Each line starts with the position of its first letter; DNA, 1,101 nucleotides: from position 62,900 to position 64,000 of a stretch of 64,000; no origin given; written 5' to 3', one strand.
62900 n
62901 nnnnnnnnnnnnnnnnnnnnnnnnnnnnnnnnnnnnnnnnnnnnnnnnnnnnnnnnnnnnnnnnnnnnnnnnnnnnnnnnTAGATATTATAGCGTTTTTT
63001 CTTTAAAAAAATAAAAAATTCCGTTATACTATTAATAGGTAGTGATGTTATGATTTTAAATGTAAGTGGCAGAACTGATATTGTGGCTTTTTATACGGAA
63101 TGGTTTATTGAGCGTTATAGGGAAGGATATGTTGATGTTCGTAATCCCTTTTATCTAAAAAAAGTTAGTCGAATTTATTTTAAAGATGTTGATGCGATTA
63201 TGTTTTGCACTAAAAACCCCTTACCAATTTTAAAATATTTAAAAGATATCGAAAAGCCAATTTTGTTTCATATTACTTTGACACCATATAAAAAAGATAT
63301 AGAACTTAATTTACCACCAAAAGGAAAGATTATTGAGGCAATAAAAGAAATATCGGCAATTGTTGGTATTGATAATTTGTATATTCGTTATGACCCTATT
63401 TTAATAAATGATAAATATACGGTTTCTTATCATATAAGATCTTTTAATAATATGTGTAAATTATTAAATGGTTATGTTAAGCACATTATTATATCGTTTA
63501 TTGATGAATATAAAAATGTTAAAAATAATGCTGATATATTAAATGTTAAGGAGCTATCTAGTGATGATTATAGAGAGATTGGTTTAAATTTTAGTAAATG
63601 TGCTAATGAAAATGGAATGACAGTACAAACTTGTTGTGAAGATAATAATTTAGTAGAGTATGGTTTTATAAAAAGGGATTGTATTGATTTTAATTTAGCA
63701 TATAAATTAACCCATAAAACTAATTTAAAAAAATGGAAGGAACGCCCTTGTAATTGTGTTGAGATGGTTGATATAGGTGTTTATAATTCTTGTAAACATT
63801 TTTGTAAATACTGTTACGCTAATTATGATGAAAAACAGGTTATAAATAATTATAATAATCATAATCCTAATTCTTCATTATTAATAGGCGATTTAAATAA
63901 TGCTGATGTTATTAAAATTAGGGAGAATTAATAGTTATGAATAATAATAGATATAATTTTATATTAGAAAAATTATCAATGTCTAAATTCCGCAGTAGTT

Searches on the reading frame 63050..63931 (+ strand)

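Call 17: search_protein_families(library=pfam, proteins=[window:63050-63931:+], max_evalue=0.00001)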
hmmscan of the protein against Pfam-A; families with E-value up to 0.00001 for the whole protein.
window:63050-63931:+ (293 aa): 1 family
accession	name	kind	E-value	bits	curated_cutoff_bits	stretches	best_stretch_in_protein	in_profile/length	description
PF08902.16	DUF1848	-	1.3e-86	291.1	30.5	1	2-257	1-262/262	Domain of unknown function (DUF1848)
